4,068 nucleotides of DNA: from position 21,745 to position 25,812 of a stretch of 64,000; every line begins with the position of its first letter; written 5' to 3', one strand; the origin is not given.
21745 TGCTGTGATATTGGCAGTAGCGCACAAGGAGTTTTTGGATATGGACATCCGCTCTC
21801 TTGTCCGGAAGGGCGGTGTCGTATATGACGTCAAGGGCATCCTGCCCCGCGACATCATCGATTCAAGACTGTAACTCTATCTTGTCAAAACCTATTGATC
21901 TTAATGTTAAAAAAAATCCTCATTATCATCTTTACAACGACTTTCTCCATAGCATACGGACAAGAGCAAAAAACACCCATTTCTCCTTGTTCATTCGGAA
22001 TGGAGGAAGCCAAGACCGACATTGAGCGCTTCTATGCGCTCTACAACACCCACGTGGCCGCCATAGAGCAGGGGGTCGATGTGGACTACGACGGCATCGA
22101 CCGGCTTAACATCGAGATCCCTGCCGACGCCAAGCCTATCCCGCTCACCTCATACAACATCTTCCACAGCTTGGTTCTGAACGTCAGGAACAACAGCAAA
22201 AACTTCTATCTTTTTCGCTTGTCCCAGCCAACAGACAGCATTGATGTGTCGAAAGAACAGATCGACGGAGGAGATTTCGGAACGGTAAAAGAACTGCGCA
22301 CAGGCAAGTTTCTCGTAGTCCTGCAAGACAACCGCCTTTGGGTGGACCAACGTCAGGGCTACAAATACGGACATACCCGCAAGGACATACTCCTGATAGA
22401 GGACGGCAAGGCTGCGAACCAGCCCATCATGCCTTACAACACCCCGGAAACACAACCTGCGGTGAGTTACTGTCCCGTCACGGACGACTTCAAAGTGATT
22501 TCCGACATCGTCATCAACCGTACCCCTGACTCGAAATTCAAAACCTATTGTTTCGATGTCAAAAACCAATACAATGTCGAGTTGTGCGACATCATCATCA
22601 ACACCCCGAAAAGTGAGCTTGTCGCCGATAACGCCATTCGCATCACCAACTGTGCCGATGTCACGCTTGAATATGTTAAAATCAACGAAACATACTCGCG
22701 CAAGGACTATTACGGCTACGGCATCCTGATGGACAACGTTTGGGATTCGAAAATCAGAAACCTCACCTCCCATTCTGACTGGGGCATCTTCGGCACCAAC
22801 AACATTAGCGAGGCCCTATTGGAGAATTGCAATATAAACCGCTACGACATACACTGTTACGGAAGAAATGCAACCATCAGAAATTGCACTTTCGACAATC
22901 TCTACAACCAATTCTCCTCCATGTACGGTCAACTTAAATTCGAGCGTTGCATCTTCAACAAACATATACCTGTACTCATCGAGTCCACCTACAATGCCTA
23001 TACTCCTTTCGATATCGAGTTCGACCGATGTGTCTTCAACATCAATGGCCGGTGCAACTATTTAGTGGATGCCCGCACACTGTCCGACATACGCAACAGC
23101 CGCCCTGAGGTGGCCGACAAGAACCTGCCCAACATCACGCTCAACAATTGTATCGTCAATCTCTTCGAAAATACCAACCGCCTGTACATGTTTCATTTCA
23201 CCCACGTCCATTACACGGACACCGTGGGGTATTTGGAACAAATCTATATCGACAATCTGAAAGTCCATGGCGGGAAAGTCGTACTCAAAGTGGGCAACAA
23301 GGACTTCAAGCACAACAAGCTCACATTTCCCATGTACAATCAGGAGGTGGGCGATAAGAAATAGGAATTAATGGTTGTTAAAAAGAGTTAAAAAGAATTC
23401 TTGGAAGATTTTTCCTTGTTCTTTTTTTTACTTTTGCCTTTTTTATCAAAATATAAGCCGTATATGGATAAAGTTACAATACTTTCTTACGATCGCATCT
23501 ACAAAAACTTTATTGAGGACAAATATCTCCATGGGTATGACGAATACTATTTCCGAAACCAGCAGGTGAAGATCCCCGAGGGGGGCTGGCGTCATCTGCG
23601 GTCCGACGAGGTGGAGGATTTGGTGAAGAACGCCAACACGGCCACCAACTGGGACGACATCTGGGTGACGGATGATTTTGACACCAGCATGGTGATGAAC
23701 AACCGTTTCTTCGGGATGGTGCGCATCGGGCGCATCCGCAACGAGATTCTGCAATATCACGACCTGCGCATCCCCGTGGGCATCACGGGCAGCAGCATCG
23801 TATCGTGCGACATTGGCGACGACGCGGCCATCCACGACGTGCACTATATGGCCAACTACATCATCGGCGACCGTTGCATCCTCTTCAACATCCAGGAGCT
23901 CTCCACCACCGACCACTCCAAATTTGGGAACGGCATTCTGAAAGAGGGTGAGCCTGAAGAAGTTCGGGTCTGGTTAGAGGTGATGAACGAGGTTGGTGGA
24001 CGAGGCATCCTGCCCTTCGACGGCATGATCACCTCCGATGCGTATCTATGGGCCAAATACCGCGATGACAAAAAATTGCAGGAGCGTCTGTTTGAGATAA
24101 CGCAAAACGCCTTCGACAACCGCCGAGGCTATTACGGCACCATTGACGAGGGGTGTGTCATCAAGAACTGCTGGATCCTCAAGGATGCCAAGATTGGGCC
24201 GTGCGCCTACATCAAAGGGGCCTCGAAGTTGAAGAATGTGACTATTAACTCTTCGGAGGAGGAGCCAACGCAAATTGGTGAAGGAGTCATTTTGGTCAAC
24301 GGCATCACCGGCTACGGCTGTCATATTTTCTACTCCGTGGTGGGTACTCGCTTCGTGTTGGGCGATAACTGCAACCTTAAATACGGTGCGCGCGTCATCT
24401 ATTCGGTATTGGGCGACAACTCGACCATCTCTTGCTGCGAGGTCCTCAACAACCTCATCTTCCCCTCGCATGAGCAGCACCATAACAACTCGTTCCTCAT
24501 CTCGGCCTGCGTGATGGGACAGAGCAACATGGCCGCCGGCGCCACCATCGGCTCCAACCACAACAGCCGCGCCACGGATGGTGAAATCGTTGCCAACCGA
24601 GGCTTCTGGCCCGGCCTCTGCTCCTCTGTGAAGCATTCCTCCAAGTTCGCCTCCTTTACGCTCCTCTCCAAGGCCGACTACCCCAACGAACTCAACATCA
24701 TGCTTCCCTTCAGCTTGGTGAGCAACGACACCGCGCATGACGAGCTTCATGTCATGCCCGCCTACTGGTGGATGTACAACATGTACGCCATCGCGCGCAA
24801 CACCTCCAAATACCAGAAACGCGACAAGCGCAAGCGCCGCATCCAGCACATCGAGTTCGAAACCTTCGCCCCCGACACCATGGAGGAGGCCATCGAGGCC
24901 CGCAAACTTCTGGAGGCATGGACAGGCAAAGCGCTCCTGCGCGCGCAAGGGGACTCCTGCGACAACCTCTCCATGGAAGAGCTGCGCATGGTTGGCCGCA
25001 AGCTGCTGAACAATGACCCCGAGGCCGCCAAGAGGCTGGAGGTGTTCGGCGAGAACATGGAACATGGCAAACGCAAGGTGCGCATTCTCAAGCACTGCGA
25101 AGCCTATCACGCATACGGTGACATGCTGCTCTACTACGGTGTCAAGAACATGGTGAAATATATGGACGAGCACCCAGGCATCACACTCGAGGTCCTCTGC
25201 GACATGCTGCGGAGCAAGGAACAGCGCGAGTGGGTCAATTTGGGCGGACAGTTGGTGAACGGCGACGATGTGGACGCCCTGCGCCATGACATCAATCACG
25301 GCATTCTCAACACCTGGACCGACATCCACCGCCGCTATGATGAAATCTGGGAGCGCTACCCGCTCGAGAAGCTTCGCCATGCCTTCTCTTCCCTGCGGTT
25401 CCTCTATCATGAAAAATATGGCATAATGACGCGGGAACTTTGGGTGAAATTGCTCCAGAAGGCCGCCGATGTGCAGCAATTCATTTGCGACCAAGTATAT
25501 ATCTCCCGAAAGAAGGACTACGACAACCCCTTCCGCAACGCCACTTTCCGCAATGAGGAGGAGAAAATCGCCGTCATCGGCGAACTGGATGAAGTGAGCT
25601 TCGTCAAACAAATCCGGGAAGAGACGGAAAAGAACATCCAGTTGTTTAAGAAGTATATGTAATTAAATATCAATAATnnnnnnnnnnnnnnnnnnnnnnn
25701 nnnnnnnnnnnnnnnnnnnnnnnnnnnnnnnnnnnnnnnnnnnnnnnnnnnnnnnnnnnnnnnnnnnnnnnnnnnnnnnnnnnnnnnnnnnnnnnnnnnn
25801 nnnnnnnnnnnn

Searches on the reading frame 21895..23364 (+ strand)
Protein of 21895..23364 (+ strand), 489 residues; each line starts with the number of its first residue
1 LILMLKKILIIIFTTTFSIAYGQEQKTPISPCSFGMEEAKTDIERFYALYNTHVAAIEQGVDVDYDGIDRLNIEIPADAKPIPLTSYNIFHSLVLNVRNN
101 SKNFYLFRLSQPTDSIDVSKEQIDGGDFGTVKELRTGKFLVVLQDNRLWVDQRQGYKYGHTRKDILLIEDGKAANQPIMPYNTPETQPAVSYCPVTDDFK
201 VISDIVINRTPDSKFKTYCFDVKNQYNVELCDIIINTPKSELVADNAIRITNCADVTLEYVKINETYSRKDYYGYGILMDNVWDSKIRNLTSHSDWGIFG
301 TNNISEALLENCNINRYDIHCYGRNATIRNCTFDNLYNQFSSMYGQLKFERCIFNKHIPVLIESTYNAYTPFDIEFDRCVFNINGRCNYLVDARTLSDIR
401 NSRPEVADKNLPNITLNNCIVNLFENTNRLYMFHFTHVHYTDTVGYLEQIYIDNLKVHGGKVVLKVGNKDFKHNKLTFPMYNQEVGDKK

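Call 4: search_protein_families(library=pfam, proteins=[window:21895-23364:+])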
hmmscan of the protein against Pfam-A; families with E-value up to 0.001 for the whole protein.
window:21895-23364:+ (489 aa): 0 families

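Call 6: search_protein_families(library=ncbifam, proteins=[window:21895-23364:+], max_evalue=0.01)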
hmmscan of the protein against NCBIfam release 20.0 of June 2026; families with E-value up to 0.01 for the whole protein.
window:21895-23364:+ (489 aa): 0 families

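Call 66: find_homologous_proteins(query=window:21904-23364:+)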
Query window:21904-23364:+ (486 aa): 726 proteins with E <= 0.001 among 4276 candidates; the best 120 are listed.
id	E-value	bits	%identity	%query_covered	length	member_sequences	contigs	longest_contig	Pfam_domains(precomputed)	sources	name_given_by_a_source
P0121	0.0e+0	1129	100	100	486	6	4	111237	-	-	-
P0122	1.4e-258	876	79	97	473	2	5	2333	-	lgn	-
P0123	4.1e-248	842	76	96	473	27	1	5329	-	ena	-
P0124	2.2e-230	783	69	99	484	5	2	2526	-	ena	-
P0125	3.8e-230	783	69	99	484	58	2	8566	-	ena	-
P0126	1.1e-225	768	69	97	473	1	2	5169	-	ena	-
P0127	8.5e-218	742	66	99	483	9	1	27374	-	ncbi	-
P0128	5.7e-211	719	66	95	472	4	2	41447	-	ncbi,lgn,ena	-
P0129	3.2e-207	707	63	100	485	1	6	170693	-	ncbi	-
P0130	2.4e-206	704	64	96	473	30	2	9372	-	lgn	-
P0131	3.7e-204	697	61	100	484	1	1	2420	-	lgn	-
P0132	7.9e-202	689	62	95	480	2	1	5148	-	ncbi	-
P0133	6.4e-190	650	58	98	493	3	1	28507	-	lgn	-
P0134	8.6e-188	643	59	94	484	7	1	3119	-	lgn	-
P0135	3.0e-185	635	58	99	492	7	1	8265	-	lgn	-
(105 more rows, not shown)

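Call 79: predict_structure(alignment_id=A3)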
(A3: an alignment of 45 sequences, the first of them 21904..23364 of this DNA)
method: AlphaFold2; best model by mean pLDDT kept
length: 486 residues; sequences in the alignment: 45
mean_pLDDT: 92.4   pTM: 0.89
mean pLDDT of the five models: 92.4, 92.4, 91.8, 91.1, 90.4
residues with pLDDT >= 90: 382; 70-90: 82; 50-70: 20; < 50: 2
segments of 3 or more residues with pLDDT < 50: none
pLDDT, mean of each block of 10 residues (from residue 1): 77 59 83 95 98 96 95 98 96 97 97 97 97 98 89 84 98 95 96 97 95 95 98 87 93 97 71 93 94 82 97 90 97 90 98 94 84 98 95 89 92 98 94 94 97 96 96 96 82
secondary structure, 60 per line:
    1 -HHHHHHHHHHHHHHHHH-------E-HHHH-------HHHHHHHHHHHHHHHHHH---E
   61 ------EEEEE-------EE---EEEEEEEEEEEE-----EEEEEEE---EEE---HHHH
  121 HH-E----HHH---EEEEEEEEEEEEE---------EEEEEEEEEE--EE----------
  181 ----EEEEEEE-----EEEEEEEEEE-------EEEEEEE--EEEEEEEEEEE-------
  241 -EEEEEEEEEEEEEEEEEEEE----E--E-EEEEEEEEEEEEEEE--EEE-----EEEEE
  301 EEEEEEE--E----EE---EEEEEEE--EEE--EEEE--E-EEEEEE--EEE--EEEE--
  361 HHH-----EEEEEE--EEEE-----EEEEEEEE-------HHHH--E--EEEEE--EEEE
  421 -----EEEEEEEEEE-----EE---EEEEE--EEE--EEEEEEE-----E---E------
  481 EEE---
elements in order: H2-18 H28-31 H39-56 E67-71 E84-95 E101-107 E111-113 H117-122 E135-147 E157-166 E185-191 E197-206 E214-220 E223-233 E242-261 E271-285 E288-290 E296-307 E320-326 E329-331 E334-337 E342-347 E350-352 E355-358 E369-374 E377-380 E386-393 H401-404 E410-414 E417-420 E426-435 E446-450 E453-455 E458-464 E481-483

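Call 82: fold_search(model_id=the predicted structure, library=pdb)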
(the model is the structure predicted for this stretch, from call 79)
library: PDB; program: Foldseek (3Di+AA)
matches with E <= 10: 492; with E <= 0.001: 32
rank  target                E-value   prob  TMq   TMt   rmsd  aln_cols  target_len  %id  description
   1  8x8m_A                6.7e-12  1.00  0.56  0.37  10.2       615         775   13  Cryo-EM structure of a bacteriophage tail- spike protein against Klebsiella pneumoniae K64,ORF41(K64-ORF41) (released 2024-09-04)
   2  7w1c_A                7.1e-08  1.00  0.48  0.38   8.6       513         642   11  Crystal structure of Klebsiella pneumoniae K1 capsule-specific polysaccharide lyase in a P1 crystal form (released 2022-05-18)
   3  4ru4_B                8.5e-08  1.00  0.50  0.42   8.3       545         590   12  Crystal structure of the tailspike protein gp49 from Pseudomonas phage LKA1 (released 2015-11-18)
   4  4ru4_A                1.8e-07  1.00  0.45  0.39   8.4       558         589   11  Crystal structure of the tailspike protein gp49 from Pseudomonas phage LKA1 (released 2015-11-18)
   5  7w1c_D                2.9e-07  1.00  0.47  0.38   8.6       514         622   10  Crystal structure of Klebsiella pneumoniae K1 capsule-specific polysaccharide lyase in a P1 crystal form (released 2022-05-18)
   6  4ru5_C                3.1e-07  1.00  0.41  0.35  11.0       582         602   11  Crystal Structure of the Pseudomonas phage phi297 tailspike gp61 (released 2015-11-18)
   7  7w1c_B                4.2e-07  1.00  0.42  0.34   9.0       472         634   11  Crystal structure of Klebsiella pneumoniae K1 capsule-specific polysaccharide lyase in a P1 crystal form (released 2022-05-18)
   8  7w1c_C                5.8e-07  1.00  0.43  0.34   8.9       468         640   12  Crystal structure of Klebsiella pneumoniae K1 capsule-specific polysaccharide lyase in a P1 crystal form (released 2022-05-18)
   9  7w1c_E                6.1e-07  1.00  0.43  0.34   8.8       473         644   10  Crystal structure of Klebsiella pneumoniae K1 capsule-specific polysaccharide lyase in a P1 crystal form (released 2022-05-18)
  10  4y9v_A                6.3e-07  1.00  0.50  0.42   8.1       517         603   12  Gp54 tailspike of Acinetobacter baumannii bacteriophage AP22 in complex with A. baumannii capsular saccharide (released 2017-02-01)
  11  4ru5_A                6.3e-07  1.00  0.39  0.33  11.6       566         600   11  Crystal Structure of the Pseudomonas phage phi297 tailspike gp61 (released 2015-11-18)
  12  7w1d_H                2.0e-06  1.00  0.39  0.32  10.0       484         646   10  Crystal structure of Klebsiella pneumoniae K1 capsule-specific polysaccharide lyase in a C2 crystal form (released 2022-05-18)
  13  9k4a_A                2.6e-06  1.00  0.44  0.34  10.4       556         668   12  Cryo-EM structure of depolymerase S2-4 from Klebsiella phage K64-1 (released 2026-03-25)
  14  7jwf_B                1.1e-05  1.00  0.32  0.28  17.9       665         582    8  Crystal structure of PdGH110B D344N in complex with alpha-(1,3)-galactobiose (released 2020-11-04)
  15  7w1d_D                1.3e-05  1.00  0.41  0.33  10.3       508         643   10  Crystal structure of Klebsiella pneumoniae K1 capsule-specific polysaccharide lyase in a C2 crystal form (released 2022-05-18)
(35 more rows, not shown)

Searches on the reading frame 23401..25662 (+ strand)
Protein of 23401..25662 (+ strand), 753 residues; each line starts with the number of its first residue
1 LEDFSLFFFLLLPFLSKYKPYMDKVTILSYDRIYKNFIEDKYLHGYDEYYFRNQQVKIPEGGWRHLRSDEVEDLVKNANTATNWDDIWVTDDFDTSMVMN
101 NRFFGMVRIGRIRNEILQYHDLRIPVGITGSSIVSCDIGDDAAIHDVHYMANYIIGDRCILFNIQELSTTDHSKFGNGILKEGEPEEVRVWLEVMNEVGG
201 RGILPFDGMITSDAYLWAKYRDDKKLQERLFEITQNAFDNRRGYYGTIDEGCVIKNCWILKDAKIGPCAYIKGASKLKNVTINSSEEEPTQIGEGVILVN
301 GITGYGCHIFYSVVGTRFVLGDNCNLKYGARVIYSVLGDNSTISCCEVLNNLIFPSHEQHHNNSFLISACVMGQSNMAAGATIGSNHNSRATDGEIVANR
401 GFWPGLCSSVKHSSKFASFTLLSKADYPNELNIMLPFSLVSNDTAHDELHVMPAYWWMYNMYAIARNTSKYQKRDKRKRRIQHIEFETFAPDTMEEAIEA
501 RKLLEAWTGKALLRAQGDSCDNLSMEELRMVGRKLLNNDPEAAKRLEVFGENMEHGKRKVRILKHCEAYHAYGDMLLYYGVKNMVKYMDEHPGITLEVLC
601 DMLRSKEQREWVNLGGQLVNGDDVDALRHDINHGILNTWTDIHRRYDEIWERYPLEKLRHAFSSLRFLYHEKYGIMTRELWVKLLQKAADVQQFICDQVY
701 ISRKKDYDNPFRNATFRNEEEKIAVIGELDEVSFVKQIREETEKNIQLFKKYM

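Call 4: search_protein_families(library=pfam, proteins=[window:23401-25662:+])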
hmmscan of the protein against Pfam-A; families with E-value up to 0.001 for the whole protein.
window:23401-25662:+ (753 aa): 4 families
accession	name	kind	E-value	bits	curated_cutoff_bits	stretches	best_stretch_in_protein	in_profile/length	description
PF16314.11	DUF4954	-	6.1e-64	216.7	26.2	1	63-505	1-430/433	Domain of unknown function (DUF4954)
PF20683.2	DUF6819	-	6.7e-06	26.3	23.5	1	605-749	14-164/171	Domain of unknown function (DUF6819)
PF25084.1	LbH_EIF2B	-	1.3e-05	25.6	54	0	289-344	27-82/105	EIF2B subunit epsilon LbH domain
PF00132.30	Hexapep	-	0.00062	19.8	27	0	248-273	10-36/36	Bacterial transferase hexapeptide (six repeats)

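Call 6: search_protein_families(library=ncbifam, proteins=[window:23401-25662:+], max_evalue=0.01)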
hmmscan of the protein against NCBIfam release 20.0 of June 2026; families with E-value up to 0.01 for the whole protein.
window:23401-25662:+ (753 aa): 2 families
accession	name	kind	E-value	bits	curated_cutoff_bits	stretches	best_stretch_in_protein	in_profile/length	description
NF052502.1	man1P_GTase_Rv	exception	0.00064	18.7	440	1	238-337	240-341/352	mannose-1-phosphate guanylyltransferase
TIGR03992.1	Arch_glmU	subfamily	0.0056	15.6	292.1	0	248-331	257-332/393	bifunctional sugar-1-phosphate nucleotidylyltransferase/acetyltransferase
